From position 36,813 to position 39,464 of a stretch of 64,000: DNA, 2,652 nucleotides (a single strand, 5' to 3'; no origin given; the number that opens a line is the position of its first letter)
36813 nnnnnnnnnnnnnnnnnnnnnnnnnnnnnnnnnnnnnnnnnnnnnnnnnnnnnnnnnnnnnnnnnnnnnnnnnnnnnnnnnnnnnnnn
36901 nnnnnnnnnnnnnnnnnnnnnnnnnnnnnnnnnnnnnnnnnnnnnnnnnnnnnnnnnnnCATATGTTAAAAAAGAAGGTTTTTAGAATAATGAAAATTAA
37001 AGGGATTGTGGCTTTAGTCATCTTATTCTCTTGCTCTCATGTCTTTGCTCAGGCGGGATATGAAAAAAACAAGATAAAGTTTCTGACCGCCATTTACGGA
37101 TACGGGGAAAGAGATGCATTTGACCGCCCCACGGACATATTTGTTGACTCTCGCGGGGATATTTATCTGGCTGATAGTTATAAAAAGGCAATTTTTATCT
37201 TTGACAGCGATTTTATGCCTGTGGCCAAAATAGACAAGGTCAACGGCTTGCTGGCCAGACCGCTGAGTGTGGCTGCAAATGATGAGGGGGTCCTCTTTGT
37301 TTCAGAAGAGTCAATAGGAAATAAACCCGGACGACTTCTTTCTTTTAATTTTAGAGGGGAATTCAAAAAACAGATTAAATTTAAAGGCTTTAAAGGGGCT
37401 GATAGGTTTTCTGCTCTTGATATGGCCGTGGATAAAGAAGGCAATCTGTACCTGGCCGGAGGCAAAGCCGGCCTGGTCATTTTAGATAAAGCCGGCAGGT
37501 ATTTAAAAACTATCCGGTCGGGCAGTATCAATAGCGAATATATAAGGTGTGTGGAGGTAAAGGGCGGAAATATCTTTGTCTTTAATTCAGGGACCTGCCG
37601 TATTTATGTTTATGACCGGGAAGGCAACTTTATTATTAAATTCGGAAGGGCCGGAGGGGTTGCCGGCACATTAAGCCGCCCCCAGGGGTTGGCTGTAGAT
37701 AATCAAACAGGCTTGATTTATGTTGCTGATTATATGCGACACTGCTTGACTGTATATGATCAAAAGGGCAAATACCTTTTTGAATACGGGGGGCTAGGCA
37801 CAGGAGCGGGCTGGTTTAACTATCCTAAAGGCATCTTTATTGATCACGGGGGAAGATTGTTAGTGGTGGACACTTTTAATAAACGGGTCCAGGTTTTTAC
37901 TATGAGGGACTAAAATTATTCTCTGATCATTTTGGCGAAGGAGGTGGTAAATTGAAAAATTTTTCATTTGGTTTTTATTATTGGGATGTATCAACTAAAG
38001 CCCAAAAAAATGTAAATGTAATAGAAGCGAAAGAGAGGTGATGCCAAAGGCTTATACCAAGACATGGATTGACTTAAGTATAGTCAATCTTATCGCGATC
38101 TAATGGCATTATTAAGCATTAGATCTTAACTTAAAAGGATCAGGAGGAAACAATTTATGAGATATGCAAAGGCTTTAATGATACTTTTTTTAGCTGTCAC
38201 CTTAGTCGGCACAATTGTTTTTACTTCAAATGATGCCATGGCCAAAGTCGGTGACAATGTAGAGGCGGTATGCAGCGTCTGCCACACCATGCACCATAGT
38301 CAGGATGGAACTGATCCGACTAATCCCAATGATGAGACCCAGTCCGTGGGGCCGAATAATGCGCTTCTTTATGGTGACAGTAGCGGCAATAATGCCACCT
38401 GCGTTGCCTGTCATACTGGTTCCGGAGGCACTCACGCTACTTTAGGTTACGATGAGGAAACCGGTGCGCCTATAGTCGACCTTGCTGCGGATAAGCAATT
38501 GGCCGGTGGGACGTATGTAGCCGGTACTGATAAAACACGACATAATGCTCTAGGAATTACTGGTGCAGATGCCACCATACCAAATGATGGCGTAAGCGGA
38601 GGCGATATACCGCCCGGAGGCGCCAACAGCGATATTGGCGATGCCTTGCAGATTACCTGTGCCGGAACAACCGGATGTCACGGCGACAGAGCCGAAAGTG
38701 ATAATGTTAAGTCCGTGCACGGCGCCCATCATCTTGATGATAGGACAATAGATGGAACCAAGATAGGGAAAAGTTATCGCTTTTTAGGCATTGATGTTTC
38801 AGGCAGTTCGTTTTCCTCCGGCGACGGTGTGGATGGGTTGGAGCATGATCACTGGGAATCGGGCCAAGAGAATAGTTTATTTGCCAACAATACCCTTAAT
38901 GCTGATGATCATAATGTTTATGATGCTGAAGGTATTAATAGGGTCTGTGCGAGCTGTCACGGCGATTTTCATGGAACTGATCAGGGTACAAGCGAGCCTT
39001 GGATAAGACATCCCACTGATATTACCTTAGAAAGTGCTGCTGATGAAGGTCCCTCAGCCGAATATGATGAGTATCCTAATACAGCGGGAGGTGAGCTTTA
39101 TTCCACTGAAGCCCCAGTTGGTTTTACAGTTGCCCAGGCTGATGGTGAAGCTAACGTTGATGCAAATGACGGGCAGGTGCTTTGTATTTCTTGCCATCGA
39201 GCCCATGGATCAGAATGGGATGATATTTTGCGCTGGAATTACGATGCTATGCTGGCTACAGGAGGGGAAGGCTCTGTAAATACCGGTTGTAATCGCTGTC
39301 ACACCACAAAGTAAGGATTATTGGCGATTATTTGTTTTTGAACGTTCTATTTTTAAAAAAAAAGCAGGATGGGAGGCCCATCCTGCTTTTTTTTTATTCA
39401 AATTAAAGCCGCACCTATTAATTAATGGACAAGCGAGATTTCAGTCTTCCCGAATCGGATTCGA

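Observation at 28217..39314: Alternating array of OmcS-like cytochromes, each paired with an NHL beta-propeller gene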

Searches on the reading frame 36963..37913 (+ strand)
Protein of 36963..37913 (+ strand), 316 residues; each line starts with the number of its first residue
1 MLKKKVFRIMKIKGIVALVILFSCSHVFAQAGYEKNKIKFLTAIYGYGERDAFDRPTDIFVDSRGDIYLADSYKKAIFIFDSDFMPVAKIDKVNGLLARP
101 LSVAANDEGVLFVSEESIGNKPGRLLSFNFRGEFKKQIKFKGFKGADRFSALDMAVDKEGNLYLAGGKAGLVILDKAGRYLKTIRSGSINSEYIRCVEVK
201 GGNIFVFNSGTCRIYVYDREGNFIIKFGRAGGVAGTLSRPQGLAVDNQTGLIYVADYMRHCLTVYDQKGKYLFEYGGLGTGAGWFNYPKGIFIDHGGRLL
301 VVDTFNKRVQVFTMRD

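Call 4: search_protein_families(library=pfam, proteins=[window:36963-37913:+], max_evalue=0.1)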
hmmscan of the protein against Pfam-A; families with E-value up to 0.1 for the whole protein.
window:36963-37913:+ (316 aa): 8 families
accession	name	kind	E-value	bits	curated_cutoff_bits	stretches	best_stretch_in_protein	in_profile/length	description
PF01436.27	NHL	-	3.4e-24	84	20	3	237-265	1-28/28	NHL repeat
PF17170.10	DUF5128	-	1.8e-12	47.5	22.9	2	249-313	53-118/321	6-bladed beta-propeller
PF06739.17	SBBP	-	1.2e-06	28.7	20.5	0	154-166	18-30/38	Beta-propeller repeat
PF08450.18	SGL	-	9.3e-06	25.8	26.3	1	208-274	152-219/246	SMP-30/Gluconolactonase/LRE-like region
PF01731.26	Arylesterase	-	0.00018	22.1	21.3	0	233-267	49-83/86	Arylesterase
PF22701.2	Mala_s_1-like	-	0.0014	18.9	27.5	1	56-214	1-153/195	Mal s 1 allergenic protein-like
PF25021.1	TEN_NHL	-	0.0015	18.1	27.1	0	235-257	139-160/357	Teneurin NHL domain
PF07494.17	Reg_prop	-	0.015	15.8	20.4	0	153-166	9-22/24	Two component regulator propeller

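Call 5: search_protein_families(library=ncbifam, proteins=[window:36963-37913:+], max_evalue=0.1)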
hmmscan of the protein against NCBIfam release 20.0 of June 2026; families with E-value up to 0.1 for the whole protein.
window:36963-37913:+ (316 aa): 4 families
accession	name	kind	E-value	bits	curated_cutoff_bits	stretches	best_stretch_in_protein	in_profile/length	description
NF035926.1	scyF_NHL_VPEP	equivalog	1.6e-25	90.1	350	1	200-312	161-273/376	scytonemin biosynthesis PEP-CTERM protein ScyF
NF047780.1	LIC12708_fam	subfamily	0.00011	21.2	150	0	53-226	119-219/391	LIC_12708 family protein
NF033206.1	ScyE_fam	subfamily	0.00058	19.5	80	0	97-170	7-94/333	ScyD/ScyE family protein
NF053514.2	JUQZ_fam_ocin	equivalog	0.096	13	40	0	197-227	71-102/107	BLB8/JUQZ-1 family protein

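Call 40: list_cluster_members(proteins=[P0001, P0002, P0009, P0017, window:36963-37913:+, window:16010-17725:-])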
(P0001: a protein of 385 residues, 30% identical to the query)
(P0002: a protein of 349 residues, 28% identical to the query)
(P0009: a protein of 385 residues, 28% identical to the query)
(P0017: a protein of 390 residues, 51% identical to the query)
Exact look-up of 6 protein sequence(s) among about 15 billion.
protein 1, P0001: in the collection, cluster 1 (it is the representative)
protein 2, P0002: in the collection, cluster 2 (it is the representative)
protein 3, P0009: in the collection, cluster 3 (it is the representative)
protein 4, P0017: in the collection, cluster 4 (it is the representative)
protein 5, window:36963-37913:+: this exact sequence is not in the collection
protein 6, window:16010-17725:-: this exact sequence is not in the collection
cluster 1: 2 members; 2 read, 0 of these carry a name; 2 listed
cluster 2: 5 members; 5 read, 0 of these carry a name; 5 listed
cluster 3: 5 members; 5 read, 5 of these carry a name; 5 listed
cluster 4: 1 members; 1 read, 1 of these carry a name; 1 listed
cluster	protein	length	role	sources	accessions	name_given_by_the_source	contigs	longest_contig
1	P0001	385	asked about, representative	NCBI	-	-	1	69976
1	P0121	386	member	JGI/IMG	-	-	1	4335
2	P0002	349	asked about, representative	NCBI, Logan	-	-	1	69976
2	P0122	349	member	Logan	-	-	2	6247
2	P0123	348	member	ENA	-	-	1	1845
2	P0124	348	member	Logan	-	-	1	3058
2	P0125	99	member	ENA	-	-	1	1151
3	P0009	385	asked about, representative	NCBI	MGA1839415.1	MAG: hypothetical protein ACMUIU_02215 [bacterium]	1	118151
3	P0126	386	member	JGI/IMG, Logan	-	hypothetical protein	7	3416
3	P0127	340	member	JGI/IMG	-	hypothetical protein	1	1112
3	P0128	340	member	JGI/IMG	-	hypothetical protein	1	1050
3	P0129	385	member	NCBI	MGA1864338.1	MAG: hypothetical protein ACMUHX_04685 [bacterium]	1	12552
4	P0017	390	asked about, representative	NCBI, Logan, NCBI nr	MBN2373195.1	hypothetical protein JXL19_05360 [bacterium] | hypothetical protein [bacterium]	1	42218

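Call 71: search_solved_structures(query=window:36963-37913:+, max_evalue=0.01)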
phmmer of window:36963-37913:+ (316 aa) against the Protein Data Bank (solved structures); distinct sequences matched with E-value up to 0.01: 49.
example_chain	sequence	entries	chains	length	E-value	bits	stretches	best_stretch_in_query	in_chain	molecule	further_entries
8j72_A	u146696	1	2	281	1.2e-39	139.4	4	225-314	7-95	E3 ubiquitin-protein ligase TRIM71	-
6d69_A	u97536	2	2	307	8.8e-39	136.6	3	213-313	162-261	NHL Repeat Region of D. melanogaster Thin | Thin, isoform D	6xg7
7qrx_A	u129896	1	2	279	2.3e-37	132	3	228-312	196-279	E3 ubiquitin-protein ligase TRIM71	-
9jur_A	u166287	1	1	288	2.3e-37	131.9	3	228-312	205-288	E3 ubiquitin-protein ligase TRIM71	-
6fpt_A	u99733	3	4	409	1.7e-34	122.5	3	221-312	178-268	E3 ubiquitin-protein ligase TRIM71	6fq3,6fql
7qrw_A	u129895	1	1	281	1.9e-32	115.8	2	211-313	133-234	Isoform 4 of Tripartite motif-containing protein 3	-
7b2r_A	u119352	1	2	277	3.7e-32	114.8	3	202-313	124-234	Tripartite motif-containing protein 2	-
7b96_A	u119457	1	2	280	6.4e-32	114.1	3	202-313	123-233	Isoform 2 of Tripartite motif-containing protein 2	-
7qrv_A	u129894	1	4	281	6.2e-31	110.8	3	211-313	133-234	Tripartite motif-containing protein 2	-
4zlr_A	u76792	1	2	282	6.8e-28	100.8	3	202-313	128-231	Brain tumor protein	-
5ex7_A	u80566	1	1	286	7.6e-28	100.7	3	202-313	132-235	Brain tumor protein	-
1q7f_A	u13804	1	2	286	2.9e-24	88.9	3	202-313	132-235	brain tumor CG10719-PA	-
7nyq_A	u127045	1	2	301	4.8e-14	55.4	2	225-312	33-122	Meiotic P26, isoform C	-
7djl_C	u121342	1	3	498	9.2e-11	44.6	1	198-281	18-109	Protein SUPPRESSOR OF QUENCHING 1, chloroplastic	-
7djm_A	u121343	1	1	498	9.5e-11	44.5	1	198-281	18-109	Protein SUPPRESSOR OF QUENCHING 1, chloroplastic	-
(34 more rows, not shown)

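Call 80: find_homologous_proteins(query=A5, max_evalue=1e-10)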
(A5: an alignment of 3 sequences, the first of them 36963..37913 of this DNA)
Query A5 (3 sequences) (316 aa, profile of the alignment): 104 proteins with E <= 1e-10 among 8000 candidates.
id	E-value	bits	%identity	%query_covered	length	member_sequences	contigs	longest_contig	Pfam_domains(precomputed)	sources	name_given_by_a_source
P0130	1.0e-172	592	43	97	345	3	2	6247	PF17170.11,PF01436.28,PF06739.18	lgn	-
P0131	9.5e-161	553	46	90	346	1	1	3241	PF17170.11,PF01436.28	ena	-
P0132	8.7e-159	546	39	96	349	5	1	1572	PF17170.11,PF01436.28,PF06739.18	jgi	-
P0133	1.1e-154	533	43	94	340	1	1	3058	PF17170.11,PF01436.28,PF06739.18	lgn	-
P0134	1.8e-154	532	100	97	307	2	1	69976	PF17170.11,PF01436.28,PF06739.18,PF08450.19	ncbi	-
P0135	1.4e-148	513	89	100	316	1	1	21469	PF17170.11,PF01436.28,PF06739.18,PF08450.19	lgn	-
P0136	9.1e-136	470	81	97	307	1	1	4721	PF17170.11,PF01436.28,PF06739.18,PF08450.19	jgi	-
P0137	1.4e-123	430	44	94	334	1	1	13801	PF17170.11,PF01436.28,PF06739.18,PF08450.19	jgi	jgi:sugar lactone lactonase YvrE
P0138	1.8e-123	430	44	95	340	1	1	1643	PF17170.11,PF01436.28,PF06739.18,PF08450.19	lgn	-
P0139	2.7e-123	429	44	90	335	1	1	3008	PF17170.11,PF01436.28,PF06739.18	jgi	jgi:DNA-binding beta-propeller fold protein YncE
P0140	1.6e-121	424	45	96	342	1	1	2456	PF17170.11,PF01436.28,PF06739.18,PF08450.19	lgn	-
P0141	1.9e-120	420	44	89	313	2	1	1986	PF17170.11,PF01436.28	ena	-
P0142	3.7e-119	416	42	95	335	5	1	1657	PF17170.11,PF01436.28,PF06739.18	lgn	-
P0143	4.2e-115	402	61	95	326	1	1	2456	PF07494.18,PF17170.11,PF01436.28,PF25021.2,PF06739.18,PF08450.19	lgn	-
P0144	3.8e-114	399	43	95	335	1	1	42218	PF17170.11,PF01436.28,PF06739.18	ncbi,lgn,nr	ncbi:NHL repeat-containing protein [bacterium]|nr:NHL repeat-containing protein [bacterium]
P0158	4.5e-86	307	41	78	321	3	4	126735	PF17170.11,PF01436.28,PF25021.2,PF06739.18,PF08450.19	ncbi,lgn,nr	ncbi:MAG: NHL repeat-containing protein [Nitrospirae bacterium]|nr:NHL repeat-containing protein [Ni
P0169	7.5e-83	296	39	91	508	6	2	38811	PF00691.26,PF17170.11,PF01436.28,PF25021.2,PF06739.18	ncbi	-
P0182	3.0e-72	262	32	92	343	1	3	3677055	PF17170.11,PF01436.28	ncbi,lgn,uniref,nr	ncbi:NHL repeat-containing protein [Desulfovibrio ferrophilus]|uniref:NHL repeat containing protein 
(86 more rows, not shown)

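Call 81: find_encoding_contigs(protein=P0182, flank=10000, max_places=1)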
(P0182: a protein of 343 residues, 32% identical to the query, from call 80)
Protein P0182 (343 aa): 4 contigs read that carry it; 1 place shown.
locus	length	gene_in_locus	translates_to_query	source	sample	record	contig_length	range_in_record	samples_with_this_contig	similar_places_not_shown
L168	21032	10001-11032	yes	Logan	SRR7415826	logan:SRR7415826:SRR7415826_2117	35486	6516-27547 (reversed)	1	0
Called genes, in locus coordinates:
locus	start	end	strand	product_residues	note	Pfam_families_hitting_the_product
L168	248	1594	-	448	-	PF00512:HisKA, PF02518:HATPase_c, PF00072:Response_reg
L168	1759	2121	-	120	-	PF00072:Response_reg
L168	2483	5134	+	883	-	PF09084:NMT1, PF00989:PAS, PF08448:PAS_4, PF13426:PAS_9 (weak), PF08447:PAS_3, PF08448:PAS_4, PF02518:HATPase_c, PF14501:HATPase_c_5 (weak), +2 more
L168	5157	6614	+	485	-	PF00072:Response_reg, PF00158:Sigma54_activat, PF14532:Sigma54_activ_2, PF07728:AAA_5 (weak), PF25601:AAA_lid_14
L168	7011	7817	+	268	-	PF14522:Cytochrome_C7 (faint), PF14537:Cytochrom_c3_2 (faint)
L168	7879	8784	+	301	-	PF14522:Cytochrome_C7 (faint), PF14537:Cytochrom_c3_2 (faint)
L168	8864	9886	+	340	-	PF09699:Paired_CXXCH_1 (weak)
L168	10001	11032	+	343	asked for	PF01436:NHL (faint), PF17170:DUF5128 (weak)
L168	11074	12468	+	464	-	PF02239:Cytochrom_D1 (faint), PF10282:Lactonase (faint), PF25174:Beta-prop_THOC3, PF22494:choice_anch_I (faint), PF01436:NHL (faint), PF21783:YNCE (weak)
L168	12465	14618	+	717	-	-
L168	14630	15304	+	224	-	PF13036:LpoB, PF05643:GNA1162-like (weak)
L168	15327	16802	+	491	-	-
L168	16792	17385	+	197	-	PF05643:GNA1162-like (weak)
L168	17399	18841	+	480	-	PF13623:SurA_N_2 (faint), PF13624:SurA_N_3 (faint), PF13145:Rotamase_2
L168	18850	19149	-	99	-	-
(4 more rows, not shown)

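Call 82: find_encoding_contigs(protein=P0158, flank=10000, max_places=1)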
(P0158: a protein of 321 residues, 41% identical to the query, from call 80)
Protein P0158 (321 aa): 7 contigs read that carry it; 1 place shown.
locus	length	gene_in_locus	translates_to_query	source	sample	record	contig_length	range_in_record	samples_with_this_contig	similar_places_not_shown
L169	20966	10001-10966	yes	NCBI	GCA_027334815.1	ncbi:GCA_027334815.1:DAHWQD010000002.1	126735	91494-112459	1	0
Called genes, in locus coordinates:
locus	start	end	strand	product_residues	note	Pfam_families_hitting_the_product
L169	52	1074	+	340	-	PF10111:Glyco_tranf_2_2 (weak), PF13641:Glyco_tranf_2_3, PF00535:Glycos_transf_2, PF13632:Glyco_trans_2_3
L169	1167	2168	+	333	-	PF14522:Cytochrome_C7 (faint), PF22113:Mtrc-MtrF_II-IV_dom (faint), PF09699:Paired_CXXCH_1 (weak)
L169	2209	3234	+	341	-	PF09699:Paired_CXXCH_1 (weak)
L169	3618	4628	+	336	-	PF09699:Paired_CXXCH_1 (weak)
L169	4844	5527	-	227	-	-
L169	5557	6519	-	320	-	-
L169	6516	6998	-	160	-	PF13431:TPR_17 (faint), PF13424:TPR_12 (faint), PF14559:TPR_19 (faint), PF13414:TPR_11, PF00515:TPR_1, PF07719:TPR_2 (weak), PF13432:TPR_16 (weak), PF13414:TPR_11, +3 more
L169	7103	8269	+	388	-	-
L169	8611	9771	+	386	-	PF09699:Paired_CXXCH_1 (weak)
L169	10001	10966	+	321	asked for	PF06739:SBBP (faint), PF25021:TEN_NHL (faint), PF01436:NHL (faint), PF08450:SGL (faint), PF17170:DUF5128 (weak)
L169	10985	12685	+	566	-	PF14321:DUF4382 (weak), PF21783:YNCE (faint), PF10282:Lactonase (faint)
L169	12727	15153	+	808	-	-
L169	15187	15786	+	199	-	PF05643:GNA1162-like (weak)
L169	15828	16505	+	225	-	-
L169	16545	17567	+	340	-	PF05643:GNA1162-like (faint)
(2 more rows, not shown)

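Call 83: find_encoding_contigs(protein=P0169, flank=10000, max_places=1)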
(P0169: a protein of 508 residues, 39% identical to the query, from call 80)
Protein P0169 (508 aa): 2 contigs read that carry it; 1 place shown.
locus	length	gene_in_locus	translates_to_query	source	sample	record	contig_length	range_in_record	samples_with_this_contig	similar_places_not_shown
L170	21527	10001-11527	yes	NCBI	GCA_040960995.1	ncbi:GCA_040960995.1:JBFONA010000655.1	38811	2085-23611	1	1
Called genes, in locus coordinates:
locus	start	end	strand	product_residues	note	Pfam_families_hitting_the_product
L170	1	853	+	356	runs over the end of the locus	-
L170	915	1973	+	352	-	PF14522:Cytochrome_C7 (faint), PF09699:Paired_CXXCH_1 (faint)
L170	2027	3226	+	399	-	PF09699:Paired_CXXCH_1 (weak)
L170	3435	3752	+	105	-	-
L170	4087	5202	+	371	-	PF09699:Paired_CXXCH_1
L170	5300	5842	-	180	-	PF00515:TPR_1 (weak), PF13414:TPR_11 (weak), PF14559:TPR_19 (weak), PF13431:TPR_17 (weak), PF00515:TPR_1 (weak), PF13424:TPR_12 (weak), PF07719:TPR_2 (weak), PF13181:TPR_8 (weak), +4 more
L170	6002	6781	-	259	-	-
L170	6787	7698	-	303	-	-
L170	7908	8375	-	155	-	-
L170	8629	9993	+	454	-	-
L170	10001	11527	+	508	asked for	PF01436:NHL (faint), PF25021:TEN_NHL (faint), PF06739:SBBP (faint), PF17170:DUF5128 (weak), PF00691:OmpA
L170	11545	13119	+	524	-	PF14321:DUF4382 (weak), PF21783:YNCE (faint), PF10282:Lactonase (faint)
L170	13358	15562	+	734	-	-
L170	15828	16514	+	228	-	-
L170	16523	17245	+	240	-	PF13036:LpoB (faint)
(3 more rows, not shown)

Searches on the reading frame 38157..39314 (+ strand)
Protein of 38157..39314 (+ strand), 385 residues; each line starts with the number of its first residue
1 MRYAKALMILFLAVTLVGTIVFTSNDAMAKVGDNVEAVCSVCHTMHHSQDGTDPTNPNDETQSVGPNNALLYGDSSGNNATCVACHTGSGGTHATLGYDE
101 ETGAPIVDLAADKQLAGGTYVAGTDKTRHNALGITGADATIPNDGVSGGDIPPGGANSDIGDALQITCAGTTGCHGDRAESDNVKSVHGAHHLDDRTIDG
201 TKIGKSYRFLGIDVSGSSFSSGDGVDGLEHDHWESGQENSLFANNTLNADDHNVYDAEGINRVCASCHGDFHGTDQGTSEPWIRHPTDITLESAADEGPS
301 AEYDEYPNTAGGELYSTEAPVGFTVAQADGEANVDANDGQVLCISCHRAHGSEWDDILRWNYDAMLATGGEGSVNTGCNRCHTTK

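Call 4: search_protein_families(library=pfam, proteins=[window:38157-39314:+], max_evalue=0.1)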
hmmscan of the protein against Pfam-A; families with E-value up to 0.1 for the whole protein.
window:38157-39314:+ (385 aa): 6 families
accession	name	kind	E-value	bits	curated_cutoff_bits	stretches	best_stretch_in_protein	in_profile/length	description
PF09699.15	Paired_CXXCH_1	-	1.7e-07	31.3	20.6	1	338-384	6-38/41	Doubled CXXCH motif (Paired_CXXCH_1)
PF14522.11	Cytochrome_C7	-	5e-05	23.5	24.8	2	260-383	12-67/67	Cytochrome c7 and related cytochrome c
PF13442.11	Cytochrome_CBB3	-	0.00098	19.8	27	0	79-108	11-39/68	Cytochrome C oxidase, cbb3-type, subunit III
PF03264.19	Cytochrom_NNT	-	0.012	15.8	24.1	0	7-89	7-75/174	NapC/NirT cytochrome c family, N-terminal region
PF01844.29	HNH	-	0.025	15.2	21.4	1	31-49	29-47/47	HNH endonuclease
PF13538.12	UvrD_C_2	-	0.059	13.7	27.4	0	341-358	2-19/52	UvrD-like helicase C-terminal domain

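Call 5: search_protein_families(library=ncbifam, proteins=[window:38157-39314:+], max_evalue=0.1)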
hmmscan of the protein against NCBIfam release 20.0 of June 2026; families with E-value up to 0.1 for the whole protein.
window:38157-39314:+ (385 aa): 2 families
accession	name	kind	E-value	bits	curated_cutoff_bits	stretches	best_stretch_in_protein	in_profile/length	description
TIGR01905.1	paired_CXXCH_1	subfamily_domain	0.00013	21.8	25.2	1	343-359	9-25/41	doubled CXXCH domain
TIGR03508.1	decahem_SO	subfamily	0.003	17.1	192.2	1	337-383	140-175/258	DmsE family decaheme c-type cytochrome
